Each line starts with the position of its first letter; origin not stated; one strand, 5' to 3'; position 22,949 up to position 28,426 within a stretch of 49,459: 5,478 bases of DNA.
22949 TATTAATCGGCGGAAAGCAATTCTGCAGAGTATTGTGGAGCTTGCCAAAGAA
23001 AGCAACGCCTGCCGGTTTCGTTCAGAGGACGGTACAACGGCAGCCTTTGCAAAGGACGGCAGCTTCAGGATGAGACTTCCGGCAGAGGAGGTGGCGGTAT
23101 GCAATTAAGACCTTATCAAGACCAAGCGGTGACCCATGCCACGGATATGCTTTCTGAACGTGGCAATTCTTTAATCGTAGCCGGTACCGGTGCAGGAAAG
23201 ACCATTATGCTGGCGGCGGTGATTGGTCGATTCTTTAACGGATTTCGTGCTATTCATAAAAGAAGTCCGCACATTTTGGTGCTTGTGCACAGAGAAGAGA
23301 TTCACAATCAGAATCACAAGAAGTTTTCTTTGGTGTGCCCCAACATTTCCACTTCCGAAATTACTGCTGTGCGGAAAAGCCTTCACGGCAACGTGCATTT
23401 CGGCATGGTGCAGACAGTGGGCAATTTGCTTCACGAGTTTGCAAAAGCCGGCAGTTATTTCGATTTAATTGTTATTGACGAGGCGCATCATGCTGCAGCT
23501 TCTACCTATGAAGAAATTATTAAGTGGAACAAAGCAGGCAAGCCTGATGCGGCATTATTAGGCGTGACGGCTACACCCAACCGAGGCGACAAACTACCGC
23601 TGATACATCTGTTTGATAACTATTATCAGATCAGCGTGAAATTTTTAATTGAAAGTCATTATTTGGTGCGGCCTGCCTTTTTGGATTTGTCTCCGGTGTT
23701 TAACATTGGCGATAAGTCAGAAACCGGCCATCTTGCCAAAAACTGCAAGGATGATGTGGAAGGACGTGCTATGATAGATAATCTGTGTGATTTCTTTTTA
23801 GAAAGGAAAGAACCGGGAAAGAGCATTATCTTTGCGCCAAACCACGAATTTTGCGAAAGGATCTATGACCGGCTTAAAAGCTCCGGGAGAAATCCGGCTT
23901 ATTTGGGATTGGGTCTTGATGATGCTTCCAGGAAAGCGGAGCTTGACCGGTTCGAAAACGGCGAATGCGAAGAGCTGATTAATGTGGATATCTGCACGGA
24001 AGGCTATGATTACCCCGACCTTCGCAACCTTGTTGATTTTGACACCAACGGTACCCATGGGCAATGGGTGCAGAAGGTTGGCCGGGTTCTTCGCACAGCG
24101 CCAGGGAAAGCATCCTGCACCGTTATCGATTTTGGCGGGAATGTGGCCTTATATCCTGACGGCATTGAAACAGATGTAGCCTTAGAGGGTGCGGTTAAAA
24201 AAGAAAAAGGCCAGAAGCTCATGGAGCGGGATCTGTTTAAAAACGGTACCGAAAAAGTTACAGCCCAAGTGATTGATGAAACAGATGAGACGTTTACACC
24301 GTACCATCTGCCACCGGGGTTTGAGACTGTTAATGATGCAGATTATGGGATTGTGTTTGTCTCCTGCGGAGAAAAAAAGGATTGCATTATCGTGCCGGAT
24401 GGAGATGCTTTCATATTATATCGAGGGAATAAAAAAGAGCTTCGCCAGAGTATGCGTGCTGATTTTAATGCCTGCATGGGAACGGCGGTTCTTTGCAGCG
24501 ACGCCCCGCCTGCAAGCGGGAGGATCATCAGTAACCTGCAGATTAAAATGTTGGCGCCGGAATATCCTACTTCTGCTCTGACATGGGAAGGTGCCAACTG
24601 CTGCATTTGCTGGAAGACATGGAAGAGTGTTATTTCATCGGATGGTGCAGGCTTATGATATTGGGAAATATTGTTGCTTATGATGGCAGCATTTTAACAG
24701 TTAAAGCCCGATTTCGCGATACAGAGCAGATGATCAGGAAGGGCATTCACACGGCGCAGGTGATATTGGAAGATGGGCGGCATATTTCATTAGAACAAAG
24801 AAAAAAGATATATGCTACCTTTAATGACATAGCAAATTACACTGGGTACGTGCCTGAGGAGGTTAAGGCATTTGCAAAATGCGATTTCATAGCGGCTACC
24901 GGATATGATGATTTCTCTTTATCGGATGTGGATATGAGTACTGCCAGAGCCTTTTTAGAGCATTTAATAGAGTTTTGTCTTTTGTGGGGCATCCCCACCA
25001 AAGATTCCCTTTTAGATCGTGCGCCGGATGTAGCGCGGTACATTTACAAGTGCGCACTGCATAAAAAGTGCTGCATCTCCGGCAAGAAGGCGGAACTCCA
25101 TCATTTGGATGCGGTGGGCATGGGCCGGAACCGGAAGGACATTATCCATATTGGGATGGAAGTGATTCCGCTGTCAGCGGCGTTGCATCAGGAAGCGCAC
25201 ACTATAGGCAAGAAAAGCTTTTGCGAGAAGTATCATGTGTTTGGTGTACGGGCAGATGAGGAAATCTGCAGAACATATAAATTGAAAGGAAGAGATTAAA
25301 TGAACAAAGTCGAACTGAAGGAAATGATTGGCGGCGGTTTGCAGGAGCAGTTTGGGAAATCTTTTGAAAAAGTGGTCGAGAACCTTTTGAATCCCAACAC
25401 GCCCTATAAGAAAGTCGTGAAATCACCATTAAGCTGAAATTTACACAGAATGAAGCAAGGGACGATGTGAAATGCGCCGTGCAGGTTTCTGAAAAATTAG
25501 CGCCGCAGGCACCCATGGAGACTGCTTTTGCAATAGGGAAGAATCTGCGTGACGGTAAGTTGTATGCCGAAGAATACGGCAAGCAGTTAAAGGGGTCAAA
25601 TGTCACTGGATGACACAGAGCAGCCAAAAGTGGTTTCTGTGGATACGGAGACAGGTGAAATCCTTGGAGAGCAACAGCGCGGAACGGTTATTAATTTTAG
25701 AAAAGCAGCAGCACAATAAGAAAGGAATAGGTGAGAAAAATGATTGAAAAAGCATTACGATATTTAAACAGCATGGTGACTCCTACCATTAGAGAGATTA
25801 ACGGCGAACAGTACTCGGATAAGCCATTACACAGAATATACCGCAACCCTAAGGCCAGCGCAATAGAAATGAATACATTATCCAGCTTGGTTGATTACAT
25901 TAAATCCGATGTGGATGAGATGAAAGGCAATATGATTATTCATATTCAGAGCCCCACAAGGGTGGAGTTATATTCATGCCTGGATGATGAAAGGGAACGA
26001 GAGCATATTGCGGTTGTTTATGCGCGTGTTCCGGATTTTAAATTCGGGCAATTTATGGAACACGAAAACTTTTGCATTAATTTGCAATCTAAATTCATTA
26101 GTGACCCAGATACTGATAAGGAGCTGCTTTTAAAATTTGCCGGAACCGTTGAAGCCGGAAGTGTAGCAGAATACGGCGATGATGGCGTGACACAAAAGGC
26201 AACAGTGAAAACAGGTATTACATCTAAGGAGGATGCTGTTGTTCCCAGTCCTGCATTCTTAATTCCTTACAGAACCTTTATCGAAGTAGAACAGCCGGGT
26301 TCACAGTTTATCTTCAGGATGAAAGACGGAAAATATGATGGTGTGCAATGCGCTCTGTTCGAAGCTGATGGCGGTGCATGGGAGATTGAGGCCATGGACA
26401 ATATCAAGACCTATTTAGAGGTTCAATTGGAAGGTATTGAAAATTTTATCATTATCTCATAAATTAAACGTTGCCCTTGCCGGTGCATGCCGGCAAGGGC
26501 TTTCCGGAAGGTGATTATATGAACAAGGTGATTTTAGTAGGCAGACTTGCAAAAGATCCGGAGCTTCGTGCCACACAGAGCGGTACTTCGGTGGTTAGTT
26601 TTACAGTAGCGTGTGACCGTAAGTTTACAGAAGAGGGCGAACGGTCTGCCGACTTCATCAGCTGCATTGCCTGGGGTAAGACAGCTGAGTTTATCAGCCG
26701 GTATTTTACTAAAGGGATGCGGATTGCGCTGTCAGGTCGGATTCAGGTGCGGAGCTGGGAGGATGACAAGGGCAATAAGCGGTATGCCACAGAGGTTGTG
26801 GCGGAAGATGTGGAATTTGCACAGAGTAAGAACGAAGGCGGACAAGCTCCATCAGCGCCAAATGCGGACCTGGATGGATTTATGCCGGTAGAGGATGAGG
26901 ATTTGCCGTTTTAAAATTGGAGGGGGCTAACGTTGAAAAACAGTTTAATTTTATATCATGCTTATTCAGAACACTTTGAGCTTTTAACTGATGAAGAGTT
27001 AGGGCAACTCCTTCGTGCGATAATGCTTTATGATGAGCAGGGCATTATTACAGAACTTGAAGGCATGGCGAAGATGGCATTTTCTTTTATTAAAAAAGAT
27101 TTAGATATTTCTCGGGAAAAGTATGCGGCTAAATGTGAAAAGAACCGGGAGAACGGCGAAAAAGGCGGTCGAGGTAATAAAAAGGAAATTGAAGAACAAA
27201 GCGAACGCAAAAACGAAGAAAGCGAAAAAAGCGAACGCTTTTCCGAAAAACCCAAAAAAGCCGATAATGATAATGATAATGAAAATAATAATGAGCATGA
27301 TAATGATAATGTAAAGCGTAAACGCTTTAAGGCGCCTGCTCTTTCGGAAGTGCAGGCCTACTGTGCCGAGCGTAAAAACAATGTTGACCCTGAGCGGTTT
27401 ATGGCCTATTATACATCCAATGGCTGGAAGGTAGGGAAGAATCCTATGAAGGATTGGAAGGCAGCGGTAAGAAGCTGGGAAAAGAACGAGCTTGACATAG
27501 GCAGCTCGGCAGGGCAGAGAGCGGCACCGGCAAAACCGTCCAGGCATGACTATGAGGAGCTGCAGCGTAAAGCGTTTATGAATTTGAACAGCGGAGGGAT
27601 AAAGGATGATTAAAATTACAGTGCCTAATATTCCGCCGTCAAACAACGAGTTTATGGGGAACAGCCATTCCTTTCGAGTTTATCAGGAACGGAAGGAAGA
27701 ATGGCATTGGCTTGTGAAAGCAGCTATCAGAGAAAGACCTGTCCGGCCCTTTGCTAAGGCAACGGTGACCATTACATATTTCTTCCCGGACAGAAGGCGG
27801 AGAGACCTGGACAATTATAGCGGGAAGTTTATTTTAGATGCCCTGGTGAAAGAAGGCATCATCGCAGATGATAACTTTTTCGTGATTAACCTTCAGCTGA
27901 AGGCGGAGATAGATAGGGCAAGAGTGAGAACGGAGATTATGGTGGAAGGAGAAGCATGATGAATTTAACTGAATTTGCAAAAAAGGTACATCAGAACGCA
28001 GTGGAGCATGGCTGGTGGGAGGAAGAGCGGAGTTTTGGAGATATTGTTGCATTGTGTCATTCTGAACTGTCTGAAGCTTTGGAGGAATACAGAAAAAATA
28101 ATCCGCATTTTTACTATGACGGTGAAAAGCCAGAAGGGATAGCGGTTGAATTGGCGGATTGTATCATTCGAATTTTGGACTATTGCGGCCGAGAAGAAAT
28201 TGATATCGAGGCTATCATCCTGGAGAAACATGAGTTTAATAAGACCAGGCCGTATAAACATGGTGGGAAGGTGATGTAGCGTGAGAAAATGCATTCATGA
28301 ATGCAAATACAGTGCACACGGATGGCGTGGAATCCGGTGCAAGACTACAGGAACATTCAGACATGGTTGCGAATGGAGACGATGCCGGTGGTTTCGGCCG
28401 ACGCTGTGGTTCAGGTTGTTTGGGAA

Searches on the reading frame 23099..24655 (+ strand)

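Call 7: search_protein_families(library=pfam, max_evalue=0.01, proteins=[window:23099-24655:+])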
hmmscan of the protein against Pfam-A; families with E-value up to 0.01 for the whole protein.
window:23099-24655:+ (519 aa): 8 families
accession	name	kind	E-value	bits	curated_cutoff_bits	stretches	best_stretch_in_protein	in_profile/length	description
PF04851.21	ResIII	-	2.7e-28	99.4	22.5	1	1-162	2-164/164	Type III restriction enzyme, res subunit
PF00270.35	DEAD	-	1e-14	55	26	1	4-161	1-161/167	DEAD/DEAH box helicase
PF00271.37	Helicase_C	-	3.5e-13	50.2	23.5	1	226-333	3-109/110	Helicase conserved C-terminal domain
PF18766.7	SWI2_SNF2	-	3.8e-08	33.7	26.7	1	7-174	2-169/221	SWI2/SNF2 ATPase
PF13604.12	AAA_30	-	0.00086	19.5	27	0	3-143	2-111/191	AAA domain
PF13307.12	Helicase_C_2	-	0.002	18.6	25.3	0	236-307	6-82/170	Helicase C-terminal domain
PF13401.12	AAA_22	-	0.0024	18.6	27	0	20-145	4-109/130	AAA domain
PF09848.15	SLFN-g3_helicase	-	0.0038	17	24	1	29-134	9-93/354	Schlafen group 3, DNA/RNA helicase domain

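Call 8: search_protein_families(library=phrogs, max_evalue=0.01, proteins=[window:23099-24655:+])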
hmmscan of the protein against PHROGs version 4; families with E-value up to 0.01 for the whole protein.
window:23099-24655:+ (519 aa): 8 families
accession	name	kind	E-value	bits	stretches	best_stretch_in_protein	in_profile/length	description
phrog_16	-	DNA, RNA and nucleotide metabolism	7.7e-68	230.6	1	1-382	271-630/986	DNA helicase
phrog_16694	-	unknown function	1.9e-10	40.3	1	2-134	274-414/1010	-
phrog_9690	-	DNA, RNA and nucleotide metabolism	8.6e-09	35.8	1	121-350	41-273/306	DNA helicase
phrog_62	-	DNA, RNA and nucleotide metabolism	2.1e-08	33.1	1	1-163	695-852/1881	DNA helicase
phrog_2488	-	DNA, RNA and nucleotide metabolism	1.6e-05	24.9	1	3-46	19-62/579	DNA helicase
phrog_16259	-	DNA, RNA and nucleotide metabolism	0.00012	22.4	1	2-134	117-238/330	DNA helicase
phrog_3830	-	unknown function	0.0007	18.9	1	3-160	267-436/1032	-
phrog_26785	-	unknown function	0.0039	16.2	0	3-131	250-368/1087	-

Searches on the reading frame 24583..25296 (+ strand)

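Call 57: search_protein_families(library=phrogs, max_evalue=0.001, proteins=[window:24583-25296:+])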
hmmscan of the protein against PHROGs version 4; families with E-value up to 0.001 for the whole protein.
window:24583-25296:+ (238 aa): 3 families
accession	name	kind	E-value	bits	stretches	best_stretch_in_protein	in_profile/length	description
phrog_398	-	unknown function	6.2e-55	187.2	1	48-236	30-223/225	-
phrog_17884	-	unknown function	7.3e-05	23.9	1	183-219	2-38/64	-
phrog_9093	-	unknown function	0.00018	22.7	1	58-99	40-81/97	-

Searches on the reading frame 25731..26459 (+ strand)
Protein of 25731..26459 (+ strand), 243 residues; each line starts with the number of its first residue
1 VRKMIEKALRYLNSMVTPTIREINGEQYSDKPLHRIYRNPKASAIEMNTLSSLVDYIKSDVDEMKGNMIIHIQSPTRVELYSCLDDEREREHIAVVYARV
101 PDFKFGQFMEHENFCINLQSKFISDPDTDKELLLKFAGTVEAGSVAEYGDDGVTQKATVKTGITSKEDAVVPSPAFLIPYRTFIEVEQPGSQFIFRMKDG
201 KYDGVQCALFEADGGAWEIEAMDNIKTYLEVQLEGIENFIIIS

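Call 57: search_protein_families(library=phrogs, max_evalue=0.001, proteins=[window:25731-26459:+])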
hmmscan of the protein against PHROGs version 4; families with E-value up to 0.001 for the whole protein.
window:25731-26459:+ (243 aa): 2 families
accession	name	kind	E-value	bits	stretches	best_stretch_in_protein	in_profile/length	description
phrog_1029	-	unknown function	4e-85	286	1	3-242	2-237/241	-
phrog_16580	-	unknown function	3.4e-21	75.8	1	177-242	3-64/65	-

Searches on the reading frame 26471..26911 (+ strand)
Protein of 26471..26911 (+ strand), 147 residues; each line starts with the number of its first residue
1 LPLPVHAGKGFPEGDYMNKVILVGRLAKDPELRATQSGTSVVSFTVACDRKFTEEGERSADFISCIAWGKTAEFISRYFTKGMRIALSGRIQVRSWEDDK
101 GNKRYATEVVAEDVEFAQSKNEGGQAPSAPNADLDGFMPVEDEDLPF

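Call 57: search_protein_families(library=phrogs, max_evalue=0.001, proteins=[window:26471-26911:+])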
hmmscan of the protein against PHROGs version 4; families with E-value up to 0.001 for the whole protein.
window:26471-26911:+ (147 aa): 5 families
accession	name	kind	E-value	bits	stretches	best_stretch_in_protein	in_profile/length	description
phrog_44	-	DNA, RNA and nucleotide metabolism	1.8e-55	189.6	1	17-147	87-228/271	single strand DNA binding protein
phrog_25370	-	unknown function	7.3e-13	49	1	17-62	2-48/48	-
phrog_26861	-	unknown function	2.1e-08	34.7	1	18-98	135-210/242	-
phrog_27667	-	DNA, RNA and nucleotide metabolism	5.4e-07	30.8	1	85-121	2-38/61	single strand DNA binding protein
phrog_12631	-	DNA, RNA and nucleotide metabolism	5.2e-06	27.5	1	17-48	30-61/78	single strand DNA binding protein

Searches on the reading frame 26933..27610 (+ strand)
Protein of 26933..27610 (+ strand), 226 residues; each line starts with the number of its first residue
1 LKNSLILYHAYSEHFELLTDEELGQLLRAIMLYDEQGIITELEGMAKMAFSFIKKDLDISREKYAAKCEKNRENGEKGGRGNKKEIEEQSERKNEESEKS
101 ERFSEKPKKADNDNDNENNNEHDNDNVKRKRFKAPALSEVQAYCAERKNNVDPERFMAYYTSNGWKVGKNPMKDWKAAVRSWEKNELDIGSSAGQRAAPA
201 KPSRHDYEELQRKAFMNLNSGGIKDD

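Call 57: search_protein_families(library=phrogs, max_evalue=0.001, proteins=[window:26933-27610:+])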
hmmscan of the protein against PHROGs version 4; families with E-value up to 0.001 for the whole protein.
window:26933-27610:+ (226 aa): 6 families
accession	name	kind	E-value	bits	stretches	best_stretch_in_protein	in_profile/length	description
phrog_15768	-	unknown function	2.3e-46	159.6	1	1-198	1-196/228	-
phrog_16304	-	unknown function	5.9e-32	112.5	1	1-135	3-135/244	-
phrog_28809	-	unknown function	1.2e-10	42.5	1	111-186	109-184/211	-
phrog_19415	-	unknown function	1.5e-10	42.5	1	2-186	5-202/224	-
phrog_6451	-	DNA, RNA and nucleotide metabolism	7.3e-06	26.9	1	40-157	64-170/272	primosomal protein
phrog_4118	-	DNA, RNA and nucleotide metabolism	0.00098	19.6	0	51-160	76-183/315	primosomal protein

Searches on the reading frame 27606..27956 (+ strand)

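Call 57: search_protein_families(library=phrogs, max_evalue=0.001, proteins=[window:27606-27956:+])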
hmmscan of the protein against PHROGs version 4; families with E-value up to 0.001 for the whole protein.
window:27606-27956:+ (117 aa): 4 families
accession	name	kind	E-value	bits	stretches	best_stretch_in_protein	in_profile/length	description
phrog_34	-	DNA, RNA and nucleotide metabolism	4.7e-23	83.2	1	1-94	74-171/259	RusA-like Holliday junction resolvase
phrog_1682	-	DNA, RNA and nucleotide metabolism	2.7e-15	57.6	1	3-115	30-144/387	RusA-like Holliday junction resolvase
phrog_1532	-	unknown function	5.2e-10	39.9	1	53-93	11-50/80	-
phrog_11894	-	DNA, RNA and nucleotide metabolism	2.5e-05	25.6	1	18-95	23-101/122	RusA-like Holliday junction resolvase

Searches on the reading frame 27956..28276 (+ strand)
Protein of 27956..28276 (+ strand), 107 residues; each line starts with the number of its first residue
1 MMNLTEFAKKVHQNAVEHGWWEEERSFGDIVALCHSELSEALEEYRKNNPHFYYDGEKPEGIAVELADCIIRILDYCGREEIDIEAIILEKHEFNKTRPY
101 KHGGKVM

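Call 57: search_protein_families(library=phrogs, max_evalue=0.001, proteins=[window:27956-28276:+])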
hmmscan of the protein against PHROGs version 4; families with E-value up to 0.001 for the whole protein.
window:27956-28276:+ (107 aa): 4 families
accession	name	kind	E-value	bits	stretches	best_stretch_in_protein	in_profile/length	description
phrog_3301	-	other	1.4e-38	133.4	1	1-106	47-168/169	pyrophosphatase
phrog_5658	-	other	5.3e-24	86.2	1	1-99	301-406/421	pyrophosphatase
phrog_9236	-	other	2.3e-20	74.2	2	2-50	4-52/191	pyrophosphatase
phrog_6945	-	unknown function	1.2e-08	35.7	1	30-99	188-255/270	-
